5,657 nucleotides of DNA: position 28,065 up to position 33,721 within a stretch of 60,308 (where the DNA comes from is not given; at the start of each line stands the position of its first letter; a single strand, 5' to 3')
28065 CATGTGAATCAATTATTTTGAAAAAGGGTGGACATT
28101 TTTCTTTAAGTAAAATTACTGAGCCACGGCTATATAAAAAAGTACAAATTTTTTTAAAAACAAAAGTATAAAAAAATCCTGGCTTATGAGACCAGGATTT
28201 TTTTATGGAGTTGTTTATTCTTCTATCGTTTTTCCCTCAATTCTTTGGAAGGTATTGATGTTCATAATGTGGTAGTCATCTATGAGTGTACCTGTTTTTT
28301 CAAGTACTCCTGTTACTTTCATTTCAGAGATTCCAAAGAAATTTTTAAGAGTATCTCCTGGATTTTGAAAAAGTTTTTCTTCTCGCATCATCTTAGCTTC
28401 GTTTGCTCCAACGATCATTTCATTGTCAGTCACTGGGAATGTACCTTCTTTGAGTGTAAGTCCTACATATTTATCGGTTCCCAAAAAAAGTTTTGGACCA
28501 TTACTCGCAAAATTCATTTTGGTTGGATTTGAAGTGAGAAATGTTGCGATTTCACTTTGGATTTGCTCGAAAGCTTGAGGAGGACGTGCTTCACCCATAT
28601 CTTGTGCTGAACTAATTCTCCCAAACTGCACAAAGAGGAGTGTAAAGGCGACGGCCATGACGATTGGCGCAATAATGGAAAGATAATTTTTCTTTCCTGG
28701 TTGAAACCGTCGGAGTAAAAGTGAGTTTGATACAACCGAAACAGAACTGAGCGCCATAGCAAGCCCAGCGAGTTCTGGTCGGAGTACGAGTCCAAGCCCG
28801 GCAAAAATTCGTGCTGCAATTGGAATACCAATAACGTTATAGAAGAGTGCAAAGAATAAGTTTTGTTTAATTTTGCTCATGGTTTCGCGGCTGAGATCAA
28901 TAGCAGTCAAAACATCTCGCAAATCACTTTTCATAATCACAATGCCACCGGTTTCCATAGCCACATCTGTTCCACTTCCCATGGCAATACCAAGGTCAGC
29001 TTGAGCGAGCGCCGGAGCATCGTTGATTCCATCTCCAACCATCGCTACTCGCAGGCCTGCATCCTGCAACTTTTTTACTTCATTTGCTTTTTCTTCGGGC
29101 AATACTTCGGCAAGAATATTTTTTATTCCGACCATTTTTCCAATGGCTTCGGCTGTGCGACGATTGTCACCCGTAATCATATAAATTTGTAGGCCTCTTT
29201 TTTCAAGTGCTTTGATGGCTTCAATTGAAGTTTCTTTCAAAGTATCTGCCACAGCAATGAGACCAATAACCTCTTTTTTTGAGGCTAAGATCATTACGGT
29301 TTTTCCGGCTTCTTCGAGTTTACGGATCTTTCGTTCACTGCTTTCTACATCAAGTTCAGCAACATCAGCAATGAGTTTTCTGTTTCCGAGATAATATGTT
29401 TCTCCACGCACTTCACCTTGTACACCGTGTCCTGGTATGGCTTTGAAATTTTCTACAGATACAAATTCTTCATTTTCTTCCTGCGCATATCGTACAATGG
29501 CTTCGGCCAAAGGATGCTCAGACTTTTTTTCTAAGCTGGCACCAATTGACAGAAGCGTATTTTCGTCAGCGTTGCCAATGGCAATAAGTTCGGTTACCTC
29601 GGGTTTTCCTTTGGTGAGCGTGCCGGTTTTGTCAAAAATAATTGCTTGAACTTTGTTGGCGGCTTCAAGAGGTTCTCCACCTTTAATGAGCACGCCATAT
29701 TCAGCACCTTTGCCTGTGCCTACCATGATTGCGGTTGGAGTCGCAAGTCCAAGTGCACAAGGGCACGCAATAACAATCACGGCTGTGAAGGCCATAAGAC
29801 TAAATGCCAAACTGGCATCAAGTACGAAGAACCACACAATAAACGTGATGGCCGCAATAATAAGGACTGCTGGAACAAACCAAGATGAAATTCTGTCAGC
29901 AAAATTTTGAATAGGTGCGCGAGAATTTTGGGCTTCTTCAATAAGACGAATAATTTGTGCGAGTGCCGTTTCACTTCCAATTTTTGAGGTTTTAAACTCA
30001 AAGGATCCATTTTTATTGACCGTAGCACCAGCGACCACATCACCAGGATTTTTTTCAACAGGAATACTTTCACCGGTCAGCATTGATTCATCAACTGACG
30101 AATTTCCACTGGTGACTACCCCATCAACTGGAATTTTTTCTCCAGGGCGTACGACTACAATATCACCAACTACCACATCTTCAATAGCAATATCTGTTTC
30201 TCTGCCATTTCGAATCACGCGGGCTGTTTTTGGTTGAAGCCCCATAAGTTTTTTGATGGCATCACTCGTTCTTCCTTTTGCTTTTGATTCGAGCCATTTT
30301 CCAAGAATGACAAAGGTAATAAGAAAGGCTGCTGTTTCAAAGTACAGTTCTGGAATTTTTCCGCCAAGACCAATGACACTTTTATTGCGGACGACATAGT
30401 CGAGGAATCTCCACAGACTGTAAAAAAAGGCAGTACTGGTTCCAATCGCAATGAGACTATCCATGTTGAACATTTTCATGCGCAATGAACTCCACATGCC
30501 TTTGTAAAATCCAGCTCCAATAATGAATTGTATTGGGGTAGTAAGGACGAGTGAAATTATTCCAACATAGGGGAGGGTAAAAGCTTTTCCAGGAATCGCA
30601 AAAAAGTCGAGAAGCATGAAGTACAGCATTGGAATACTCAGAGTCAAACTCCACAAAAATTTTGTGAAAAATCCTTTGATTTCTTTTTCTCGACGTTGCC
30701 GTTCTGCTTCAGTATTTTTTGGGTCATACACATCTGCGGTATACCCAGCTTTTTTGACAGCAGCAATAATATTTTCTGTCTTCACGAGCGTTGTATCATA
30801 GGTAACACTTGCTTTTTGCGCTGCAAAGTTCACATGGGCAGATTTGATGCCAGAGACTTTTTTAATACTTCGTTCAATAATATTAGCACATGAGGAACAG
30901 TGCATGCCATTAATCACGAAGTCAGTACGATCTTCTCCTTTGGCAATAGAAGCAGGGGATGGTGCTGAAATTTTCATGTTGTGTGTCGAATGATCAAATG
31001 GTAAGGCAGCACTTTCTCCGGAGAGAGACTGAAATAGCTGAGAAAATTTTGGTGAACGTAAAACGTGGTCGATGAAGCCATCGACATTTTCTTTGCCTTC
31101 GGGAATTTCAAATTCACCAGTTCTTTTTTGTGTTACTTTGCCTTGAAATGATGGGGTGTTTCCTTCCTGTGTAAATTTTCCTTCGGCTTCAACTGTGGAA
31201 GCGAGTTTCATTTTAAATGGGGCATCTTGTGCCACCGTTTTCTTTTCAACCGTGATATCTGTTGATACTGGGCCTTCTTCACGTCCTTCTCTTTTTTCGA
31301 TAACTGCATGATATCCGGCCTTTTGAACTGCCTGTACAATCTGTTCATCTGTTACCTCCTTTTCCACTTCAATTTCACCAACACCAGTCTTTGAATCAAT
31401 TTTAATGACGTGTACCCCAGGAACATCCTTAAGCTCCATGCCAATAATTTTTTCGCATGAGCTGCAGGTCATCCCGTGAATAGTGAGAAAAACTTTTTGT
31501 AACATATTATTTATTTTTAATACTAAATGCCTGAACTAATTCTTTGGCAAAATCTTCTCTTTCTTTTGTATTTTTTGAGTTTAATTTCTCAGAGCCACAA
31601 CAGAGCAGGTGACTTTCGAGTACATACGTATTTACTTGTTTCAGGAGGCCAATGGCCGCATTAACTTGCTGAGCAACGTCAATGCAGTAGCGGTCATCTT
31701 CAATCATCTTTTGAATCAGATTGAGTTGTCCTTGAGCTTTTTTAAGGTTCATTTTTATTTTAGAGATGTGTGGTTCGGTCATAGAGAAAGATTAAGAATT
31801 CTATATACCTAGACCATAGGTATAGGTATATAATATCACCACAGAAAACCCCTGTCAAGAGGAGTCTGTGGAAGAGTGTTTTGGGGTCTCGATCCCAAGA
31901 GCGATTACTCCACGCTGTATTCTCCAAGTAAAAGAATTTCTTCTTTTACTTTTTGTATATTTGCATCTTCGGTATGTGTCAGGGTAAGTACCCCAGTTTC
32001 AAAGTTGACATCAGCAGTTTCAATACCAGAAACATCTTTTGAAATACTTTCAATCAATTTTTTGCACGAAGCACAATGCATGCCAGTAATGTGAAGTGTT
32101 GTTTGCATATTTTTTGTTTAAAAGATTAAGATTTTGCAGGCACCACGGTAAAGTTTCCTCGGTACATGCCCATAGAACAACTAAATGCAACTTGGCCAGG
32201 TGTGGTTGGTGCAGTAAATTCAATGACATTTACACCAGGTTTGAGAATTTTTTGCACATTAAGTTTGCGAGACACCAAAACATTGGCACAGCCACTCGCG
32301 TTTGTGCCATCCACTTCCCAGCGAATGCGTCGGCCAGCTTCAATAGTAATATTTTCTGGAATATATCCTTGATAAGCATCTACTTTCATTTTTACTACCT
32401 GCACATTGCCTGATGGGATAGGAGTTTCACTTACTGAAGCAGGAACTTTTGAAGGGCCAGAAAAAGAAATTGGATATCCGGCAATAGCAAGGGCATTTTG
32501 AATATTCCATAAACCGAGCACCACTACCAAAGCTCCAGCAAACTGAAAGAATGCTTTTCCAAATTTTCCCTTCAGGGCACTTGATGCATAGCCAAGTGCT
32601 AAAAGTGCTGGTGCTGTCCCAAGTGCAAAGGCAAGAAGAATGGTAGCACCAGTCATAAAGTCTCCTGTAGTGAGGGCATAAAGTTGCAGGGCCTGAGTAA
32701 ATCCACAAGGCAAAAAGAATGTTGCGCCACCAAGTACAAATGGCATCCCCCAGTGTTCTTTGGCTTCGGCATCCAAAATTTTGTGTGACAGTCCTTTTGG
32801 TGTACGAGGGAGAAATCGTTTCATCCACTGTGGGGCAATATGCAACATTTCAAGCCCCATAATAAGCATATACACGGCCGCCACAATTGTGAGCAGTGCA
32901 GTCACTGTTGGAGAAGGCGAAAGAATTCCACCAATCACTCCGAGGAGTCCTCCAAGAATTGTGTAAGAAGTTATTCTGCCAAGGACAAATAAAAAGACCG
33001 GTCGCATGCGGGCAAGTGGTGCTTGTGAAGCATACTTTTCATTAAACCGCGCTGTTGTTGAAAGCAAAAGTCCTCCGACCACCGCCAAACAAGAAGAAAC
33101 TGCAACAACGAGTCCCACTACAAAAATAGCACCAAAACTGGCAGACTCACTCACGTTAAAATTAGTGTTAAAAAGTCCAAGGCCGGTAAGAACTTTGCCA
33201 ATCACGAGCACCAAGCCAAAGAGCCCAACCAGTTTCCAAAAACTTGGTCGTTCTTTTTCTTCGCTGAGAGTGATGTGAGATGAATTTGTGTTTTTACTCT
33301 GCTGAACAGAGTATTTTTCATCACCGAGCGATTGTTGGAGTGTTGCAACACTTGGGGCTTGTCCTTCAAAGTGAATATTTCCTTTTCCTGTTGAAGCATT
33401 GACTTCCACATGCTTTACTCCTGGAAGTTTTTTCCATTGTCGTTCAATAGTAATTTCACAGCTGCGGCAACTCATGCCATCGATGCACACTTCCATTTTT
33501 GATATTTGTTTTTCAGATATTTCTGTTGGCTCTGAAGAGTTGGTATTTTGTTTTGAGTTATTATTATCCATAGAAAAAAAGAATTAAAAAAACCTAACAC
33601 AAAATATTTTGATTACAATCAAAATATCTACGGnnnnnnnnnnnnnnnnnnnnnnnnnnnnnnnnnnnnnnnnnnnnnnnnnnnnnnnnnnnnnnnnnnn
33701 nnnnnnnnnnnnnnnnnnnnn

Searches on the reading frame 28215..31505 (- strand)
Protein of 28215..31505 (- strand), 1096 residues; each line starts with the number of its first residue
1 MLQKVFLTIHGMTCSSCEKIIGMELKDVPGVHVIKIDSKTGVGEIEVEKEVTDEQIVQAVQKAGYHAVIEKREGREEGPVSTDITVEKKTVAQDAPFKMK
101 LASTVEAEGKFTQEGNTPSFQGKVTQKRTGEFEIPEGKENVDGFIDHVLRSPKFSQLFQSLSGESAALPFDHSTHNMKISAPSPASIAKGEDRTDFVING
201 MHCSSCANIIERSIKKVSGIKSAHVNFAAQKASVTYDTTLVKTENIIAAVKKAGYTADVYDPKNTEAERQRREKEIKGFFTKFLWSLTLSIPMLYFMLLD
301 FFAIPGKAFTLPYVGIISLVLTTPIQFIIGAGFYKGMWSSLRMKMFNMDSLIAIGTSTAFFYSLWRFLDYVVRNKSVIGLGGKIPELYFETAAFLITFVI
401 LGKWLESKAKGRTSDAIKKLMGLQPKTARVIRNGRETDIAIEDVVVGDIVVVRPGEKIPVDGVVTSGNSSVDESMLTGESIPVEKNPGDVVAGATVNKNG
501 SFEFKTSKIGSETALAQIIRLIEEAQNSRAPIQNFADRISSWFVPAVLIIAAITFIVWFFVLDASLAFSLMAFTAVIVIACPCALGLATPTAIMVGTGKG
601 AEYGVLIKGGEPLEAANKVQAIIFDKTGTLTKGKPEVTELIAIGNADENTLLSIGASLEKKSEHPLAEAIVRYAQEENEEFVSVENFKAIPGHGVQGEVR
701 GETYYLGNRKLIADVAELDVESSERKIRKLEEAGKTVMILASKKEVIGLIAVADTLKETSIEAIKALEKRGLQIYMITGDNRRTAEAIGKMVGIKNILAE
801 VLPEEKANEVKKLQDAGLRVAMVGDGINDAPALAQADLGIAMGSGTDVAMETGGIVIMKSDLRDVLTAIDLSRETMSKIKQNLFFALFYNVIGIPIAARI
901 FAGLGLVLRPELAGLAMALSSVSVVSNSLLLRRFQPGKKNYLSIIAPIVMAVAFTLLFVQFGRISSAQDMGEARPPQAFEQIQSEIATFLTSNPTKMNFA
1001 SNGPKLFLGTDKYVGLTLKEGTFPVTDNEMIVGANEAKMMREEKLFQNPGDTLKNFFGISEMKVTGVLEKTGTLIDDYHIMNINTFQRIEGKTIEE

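Call 7: search_protein_families(library=pfam, proteins=[window:28215-31505:-], max_evalue=0.001)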
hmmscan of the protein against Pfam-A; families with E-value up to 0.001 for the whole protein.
window:28215-31505:- (1096 aa): 6 families
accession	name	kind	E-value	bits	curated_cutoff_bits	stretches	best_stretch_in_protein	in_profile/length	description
PF00122.25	E1-E2_ATPase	-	2.9e-63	213.1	28.1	1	423-601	2-179/181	E1-E2 ATPase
PF00702.32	Hydrolase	-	9e-40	137.6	26.4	1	620-837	2-191/191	haloacid dehalogenase-like hydrolase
PF00403.32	HMA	-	6.8e-29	100.5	24.8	2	198-256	4-62/62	Heavy-metal-associated domain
PF08282.18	Hydrolase_3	-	1.9e-05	24.9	20.9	0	819-851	205-237/255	haloacid dehalogenase-like hydrolase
PF19803.4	DUF6286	-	7e-05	23.7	35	1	197-253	31-87/108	Family of unknown function (DUF6286)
PF19991.5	HMA_2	-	0.0008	19.8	30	0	205-254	30-79/154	Heavy metal associated domain 2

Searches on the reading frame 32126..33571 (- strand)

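Call 7: search_protein_families(library=pfam, proteins=[window:32126-33571:-], max_evalue=0.001)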
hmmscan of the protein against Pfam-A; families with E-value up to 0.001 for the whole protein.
window:32126-33571:- (481 aa): 4 families
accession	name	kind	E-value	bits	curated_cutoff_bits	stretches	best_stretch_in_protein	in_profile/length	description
PF13386.12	DsbD_2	-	2.2e-34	119.6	24.9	1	148-355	1-199/199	Cytochrome C biogenesis protein transmembrane region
PF00403.32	HMA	-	4.4e-09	37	24.8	1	30-87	4-61/62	Heavy-metal-associated domain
PF13473.12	Cupredoxin_1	-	2.1e-08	34.5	27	1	389-476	19-104/104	Cupredoxin-like domain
PF02683.22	DsbD_TM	-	2.6e-06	27.3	27.1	1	147-355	6-213/219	Cytochrome C biogenesis protein transmembrane domain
